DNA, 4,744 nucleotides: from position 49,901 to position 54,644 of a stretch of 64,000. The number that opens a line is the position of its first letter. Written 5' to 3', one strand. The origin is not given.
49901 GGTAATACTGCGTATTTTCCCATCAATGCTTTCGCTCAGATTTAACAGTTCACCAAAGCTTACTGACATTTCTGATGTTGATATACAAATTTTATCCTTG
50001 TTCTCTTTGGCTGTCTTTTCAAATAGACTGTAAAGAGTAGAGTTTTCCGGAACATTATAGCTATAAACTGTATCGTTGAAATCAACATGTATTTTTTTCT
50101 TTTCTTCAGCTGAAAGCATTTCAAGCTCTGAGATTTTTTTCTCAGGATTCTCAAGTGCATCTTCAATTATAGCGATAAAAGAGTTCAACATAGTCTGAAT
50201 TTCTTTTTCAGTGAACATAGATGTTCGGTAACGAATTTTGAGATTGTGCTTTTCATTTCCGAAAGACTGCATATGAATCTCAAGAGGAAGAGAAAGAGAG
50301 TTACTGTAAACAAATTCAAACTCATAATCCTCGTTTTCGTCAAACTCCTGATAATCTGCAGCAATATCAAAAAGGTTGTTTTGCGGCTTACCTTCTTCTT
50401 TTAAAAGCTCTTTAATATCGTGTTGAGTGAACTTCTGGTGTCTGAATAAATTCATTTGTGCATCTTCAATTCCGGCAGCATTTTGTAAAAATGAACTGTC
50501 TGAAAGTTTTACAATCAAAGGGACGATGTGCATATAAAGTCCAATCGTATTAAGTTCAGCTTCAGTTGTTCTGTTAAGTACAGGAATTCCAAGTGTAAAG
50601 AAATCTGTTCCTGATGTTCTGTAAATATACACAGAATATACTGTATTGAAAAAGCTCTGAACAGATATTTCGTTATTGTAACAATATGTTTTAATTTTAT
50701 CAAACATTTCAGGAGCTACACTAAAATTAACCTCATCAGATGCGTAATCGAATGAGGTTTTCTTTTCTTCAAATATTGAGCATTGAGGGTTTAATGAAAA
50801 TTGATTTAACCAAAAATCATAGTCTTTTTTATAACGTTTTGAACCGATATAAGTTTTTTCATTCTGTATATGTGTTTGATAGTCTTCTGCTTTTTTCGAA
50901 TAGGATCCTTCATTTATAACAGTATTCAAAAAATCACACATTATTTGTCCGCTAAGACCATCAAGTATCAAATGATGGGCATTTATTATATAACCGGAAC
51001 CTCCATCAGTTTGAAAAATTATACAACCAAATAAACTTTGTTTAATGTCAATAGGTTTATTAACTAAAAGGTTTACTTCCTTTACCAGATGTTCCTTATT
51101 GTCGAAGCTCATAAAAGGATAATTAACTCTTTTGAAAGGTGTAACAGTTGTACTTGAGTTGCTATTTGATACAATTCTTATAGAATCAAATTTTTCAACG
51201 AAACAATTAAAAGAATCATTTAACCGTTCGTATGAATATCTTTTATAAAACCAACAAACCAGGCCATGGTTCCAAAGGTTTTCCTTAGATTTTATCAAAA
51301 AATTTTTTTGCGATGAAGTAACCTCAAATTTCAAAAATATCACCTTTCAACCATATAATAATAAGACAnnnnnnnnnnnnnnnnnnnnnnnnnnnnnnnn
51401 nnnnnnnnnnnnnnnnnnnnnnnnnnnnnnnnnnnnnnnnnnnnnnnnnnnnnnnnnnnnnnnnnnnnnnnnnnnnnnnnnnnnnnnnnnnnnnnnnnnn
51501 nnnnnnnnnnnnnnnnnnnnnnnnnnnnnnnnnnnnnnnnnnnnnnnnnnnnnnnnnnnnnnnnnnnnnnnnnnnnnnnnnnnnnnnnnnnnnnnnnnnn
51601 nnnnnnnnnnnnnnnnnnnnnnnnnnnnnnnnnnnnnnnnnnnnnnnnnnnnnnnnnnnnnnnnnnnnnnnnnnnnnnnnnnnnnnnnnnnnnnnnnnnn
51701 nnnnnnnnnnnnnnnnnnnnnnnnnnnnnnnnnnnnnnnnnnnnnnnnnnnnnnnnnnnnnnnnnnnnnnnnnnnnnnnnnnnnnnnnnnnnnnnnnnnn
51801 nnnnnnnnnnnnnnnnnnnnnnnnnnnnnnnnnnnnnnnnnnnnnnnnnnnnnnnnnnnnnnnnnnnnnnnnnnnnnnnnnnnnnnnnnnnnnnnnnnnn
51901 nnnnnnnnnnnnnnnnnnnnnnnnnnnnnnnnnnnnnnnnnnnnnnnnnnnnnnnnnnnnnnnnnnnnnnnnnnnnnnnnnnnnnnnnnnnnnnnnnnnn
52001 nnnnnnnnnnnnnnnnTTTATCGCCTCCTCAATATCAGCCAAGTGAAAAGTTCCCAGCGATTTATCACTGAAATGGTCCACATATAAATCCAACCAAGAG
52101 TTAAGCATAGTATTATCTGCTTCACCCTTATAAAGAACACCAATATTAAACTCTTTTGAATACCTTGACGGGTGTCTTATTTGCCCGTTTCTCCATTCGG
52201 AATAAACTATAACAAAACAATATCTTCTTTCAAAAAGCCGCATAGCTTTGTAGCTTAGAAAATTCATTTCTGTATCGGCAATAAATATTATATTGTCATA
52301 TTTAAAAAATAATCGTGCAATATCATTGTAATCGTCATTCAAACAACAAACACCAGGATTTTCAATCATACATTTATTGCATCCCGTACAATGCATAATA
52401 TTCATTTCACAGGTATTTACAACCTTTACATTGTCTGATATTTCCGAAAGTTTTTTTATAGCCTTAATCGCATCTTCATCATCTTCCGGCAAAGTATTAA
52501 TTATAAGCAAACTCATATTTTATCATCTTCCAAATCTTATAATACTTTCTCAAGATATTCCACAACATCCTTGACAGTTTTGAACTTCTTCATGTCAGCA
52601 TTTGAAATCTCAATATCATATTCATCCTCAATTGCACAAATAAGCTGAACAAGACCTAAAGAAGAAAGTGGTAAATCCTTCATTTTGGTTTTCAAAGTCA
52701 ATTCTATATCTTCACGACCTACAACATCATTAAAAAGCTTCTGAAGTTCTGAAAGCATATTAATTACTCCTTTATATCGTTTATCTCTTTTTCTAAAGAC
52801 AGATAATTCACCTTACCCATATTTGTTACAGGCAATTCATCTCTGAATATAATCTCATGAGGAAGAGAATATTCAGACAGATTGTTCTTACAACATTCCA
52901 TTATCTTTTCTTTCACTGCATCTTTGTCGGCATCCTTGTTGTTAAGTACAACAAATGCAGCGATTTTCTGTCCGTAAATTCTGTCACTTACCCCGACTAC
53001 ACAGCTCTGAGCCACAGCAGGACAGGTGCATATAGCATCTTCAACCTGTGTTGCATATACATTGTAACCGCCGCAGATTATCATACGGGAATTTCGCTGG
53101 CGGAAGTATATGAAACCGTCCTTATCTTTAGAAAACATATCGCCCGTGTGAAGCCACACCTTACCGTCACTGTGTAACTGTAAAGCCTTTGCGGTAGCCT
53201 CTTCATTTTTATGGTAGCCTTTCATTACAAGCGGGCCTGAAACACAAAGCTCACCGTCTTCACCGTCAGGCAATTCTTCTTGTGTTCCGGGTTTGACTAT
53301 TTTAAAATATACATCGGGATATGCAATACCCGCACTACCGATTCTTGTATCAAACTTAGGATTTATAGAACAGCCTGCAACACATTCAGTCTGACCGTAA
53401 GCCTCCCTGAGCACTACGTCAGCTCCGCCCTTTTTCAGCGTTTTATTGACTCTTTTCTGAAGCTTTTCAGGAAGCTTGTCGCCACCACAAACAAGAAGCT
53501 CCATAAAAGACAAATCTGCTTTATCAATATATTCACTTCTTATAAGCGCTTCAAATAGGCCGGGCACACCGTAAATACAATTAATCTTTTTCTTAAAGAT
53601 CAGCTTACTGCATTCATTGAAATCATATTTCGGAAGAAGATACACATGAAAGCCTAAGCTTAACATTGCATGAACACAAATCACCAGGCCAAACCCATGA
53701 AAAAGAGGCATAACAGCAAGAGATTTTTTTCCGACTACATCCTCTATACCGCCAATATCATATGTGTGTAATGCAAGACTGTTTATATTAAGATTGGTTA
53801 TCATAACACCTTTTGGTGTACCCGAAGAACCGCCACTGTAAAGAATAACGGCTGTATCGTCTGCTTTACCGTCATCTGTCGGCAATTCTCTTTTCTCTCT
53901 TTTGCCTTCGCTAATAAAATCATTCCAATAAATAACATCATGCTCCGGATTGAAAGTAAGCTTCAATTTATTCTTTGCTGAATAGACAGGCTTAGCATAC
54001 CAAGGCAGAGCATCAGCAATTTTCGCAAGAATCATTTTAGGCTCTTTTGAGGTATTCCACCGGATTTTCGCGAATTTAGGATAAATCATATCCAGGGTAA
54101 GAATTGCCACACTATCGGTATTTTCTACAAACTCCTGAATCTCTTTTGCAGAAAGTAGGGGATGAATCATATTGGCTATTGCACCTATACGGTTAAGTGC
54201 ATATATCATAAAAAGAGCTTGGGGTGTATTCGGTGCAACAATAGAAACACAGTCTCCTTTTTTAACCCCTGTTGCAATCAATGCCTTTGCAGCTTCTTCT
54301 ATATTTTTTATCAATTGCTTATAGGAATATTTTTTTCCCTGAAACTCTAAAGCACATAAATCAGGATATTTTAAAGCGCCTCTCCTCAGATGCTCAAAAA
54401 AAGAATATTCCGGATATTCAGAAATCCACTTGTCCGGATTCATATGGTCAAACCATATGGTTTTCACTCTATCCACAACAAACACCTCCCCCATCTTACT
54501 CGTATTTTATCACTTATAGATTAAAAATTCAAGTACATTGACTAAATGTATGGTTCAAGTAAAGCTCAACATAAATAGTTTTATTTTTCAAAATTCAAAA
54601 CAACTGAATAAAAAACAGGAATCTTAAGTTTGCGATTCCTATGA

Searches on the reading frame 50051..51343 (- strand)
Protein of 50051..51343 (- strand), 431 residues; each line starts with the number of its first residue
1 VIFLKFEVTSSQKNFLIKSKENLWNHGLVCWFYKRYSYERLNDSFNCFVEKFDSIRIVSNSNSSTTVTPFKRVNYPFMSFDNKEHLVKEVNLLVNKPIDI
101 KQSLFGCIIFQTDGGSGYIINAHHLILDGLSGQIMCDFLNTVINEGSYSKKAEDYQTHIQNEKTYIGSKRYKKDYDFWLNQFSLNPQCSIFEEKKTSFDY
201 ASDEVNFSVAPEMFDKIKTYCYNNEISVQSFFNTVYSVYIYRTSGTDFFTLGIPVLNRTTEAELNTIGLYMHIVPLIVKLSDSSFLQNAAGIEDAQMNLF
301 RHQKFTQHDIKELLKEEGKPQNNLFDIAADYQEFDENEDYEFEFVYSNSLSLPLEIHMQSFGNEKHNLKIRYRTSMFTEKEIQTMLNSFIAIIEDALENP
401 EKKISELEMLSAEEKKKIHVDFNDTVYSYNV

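Call 49: search_solved_structures(query=window:50051-51343:-, max_evalue=0.001)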
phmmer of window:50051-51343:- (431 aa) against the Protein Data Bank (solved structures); distinct sequences matched with E-value up to 0.001: 23.
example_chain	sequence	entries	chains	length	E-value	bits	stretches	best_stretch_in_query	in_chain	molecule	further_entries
9be4_A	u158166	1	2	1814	3.4e-16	62.4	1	74-429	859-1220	Linear gramicidin synthase subunit A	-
9be3_A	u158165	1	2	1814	3.4e-16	62.4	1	74-429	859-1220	Linear gramicidin synthase subunit A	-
9meh_A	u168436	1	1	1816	3.4e-16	62.4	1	74-429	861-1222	Linear gramicidin synthase subunit A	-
6mfy_A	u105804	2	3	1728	4e-16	62.2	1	74-429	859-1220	Linear gramicidin synthase subunit A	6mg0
6mfz_A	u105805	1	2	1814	4.3e-16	62.1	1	74-429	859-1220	Linear gramicidin synthase subunit A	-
6mfw_A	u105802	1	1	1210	2.7e-13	52.9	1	74-414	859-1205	Linear gramicidin synthase subunit A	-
6mfx_A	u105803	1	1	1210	2.8e-13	52.8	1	74-414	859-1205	Linear gramicidin synthase subunit A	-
9rde_A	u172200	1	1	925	2.3e-09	39.9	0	16-198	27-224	Bacitracin synthase 3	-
8f7h_A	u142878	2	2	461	7.3e-09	38.3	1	111-407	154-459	Surfactin synthetase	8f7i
8f7f_A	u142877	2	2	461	2.1e-08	36.8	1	113-407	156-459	Surfactin synthetase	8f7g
8hlk_A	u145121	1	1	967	3.7e-08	36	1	104-429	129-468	Microcystin synthetase B (Fragment)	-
2vsq_A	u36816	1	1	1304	7.7e-08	34.9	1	113-421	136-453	SURFACTIN SYNTHETASE SUBUNIT 3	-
9x29_A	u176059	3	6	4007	1.2e-07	34.3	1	85-282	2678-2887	PKS-NRPS hybrid synthetase psoA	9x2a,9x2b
9x2c_A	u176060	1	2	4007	1.2e-07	34.2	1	85-282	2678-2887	PKS-NRPS hybrid synthetase psoA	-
2jgp_A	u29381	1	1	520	2.2e-07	33.4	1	84-410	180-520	TYROCIDINE SYNTHETASE 3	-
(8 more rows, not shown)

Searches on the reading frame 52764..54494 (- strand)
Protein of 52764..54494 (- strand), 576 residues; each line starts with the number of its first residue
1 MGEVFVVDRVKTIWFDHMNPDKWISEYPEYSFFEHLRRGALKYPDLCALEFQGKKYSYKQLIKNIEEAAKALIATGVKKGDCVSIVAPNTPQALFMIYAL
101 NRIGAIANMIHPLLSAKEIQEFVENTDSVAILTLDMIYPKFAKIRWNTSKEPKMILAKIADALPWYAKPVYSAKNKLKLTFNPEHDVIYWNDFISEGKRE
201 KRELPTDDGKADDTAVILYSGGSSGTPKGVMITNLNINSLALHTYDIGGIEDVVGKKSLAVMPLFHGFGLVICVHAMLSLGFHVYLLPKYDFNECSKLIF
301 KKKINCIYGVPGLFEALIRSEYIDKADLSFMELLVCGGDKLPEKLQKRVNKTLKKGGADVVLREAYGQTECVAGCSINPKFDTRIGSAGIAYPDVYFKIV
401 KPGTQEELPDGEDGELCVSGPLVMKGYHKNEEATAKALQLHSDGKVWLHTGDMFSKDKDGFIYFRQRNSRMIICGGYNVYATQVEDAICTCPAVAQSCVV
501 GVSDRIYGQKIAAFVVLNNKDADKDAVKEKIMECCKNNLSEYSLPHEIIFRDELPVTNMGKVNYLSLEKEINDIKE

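Call 6: search_protein_families(library=pfam, proteins=[window:52764-54494:-])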
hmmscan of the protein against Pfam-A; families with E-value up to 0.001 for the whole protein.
window:52764-54494:- (576 aa): 2 families
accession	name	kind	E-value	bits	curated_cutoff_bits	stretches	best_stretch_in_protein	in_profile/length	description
PF00501.34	AMP-binding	-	3.2e-76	257.1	29.9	1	37-428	2-384/384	AMP-binding enzyme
PF13193.12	AMP-binding_C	-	3.5e-18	66.7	24.5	1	483-561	1-76/76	AMP-binding enzyme C-terminal domain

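Call 8: search_protein_families(library=ncbifam, proteins=[window:52764-54494:-], max_evalue=0.01)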
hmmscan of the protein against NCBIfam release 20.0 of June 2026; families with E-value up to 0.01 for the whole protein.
window:52764-54494:- (576 aa): 108 families (the best 25 are shown)
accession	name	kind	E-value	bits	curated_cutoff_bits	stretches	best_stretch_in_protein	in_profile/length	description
NF006181.0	PRK08314.1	subfamily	1.2e-99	334.1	705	1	26-570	20-553/563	long-chain-fatty-acid--CoA ligase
NF004114.0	PRK05605.1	equivalog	1.9e-99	333.5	766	1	26-572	30-570/575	long-chain-fatty-acid--CoA ligase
NF004837.0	PRK06187.1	subfamily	1.6e-93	313.8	476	1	32-573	10-524/531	long-chain-fatty-acid--CoA ligase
NF005220.0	PRK06710.1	equivalog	7.3e-82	275.3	1116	1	34-567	28-549/563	long-chain-fatty-acid--CoA ligase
NF009233.0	PRK12583.1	subfamily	3.5e-78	263.4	832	1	35-567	23-546/558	fatty acid CoA ligase family protein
NF004229.0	PRK05677.1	subfamily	3.4e-77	260.2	879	1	32-565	26-549/563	long-chain-fatty-acid--CoA ligase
NF005714.0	PRK07529.1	subfamily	3.3e-72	243.8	632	1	32-569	32-574/640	acyl-CoA synthetase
NF002966.0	PRK03640.1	equivalog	4e-71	240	556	2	201-571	130-480/483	o-succinylbenzoate--CoA ligase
NF006182.0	PRK08316.1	subfamily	1.7e-70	238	663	1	34-569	15-515/523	fatty acyl-CoA synthetase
NF005702.0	PRK07514.1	subfamily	1.9e-69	234.3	558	2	197-570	142-499/506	malonyl-CoA synthase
NF005801.1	PRK07656.1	equivalog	1.4e-68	231.8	657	1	36-562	7-494/500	FadD3 family acyl-CoA ligase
NF004822.0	PRK06178.1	equivalog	4.1e-68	230.4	782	1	26-572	33-568/571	acyl-CoA synthetase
NF006523.0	PRK08974.1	equivalog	1.8e-67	227.7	884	1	28-570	21-552/561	long-chain-fatty-acid--CoA ligase FadD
NF005463.0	PRK07059.1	subfamily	1.3e-66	225.2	869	1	29-563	22-548/557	long-chain-fatty-acid--CoA ligase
NF052269.1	Staph_lig_FadD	equivalog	3e-66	223.8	650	2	198-574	136-496/499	long-chain-fatty-acid--CoA ligase FadD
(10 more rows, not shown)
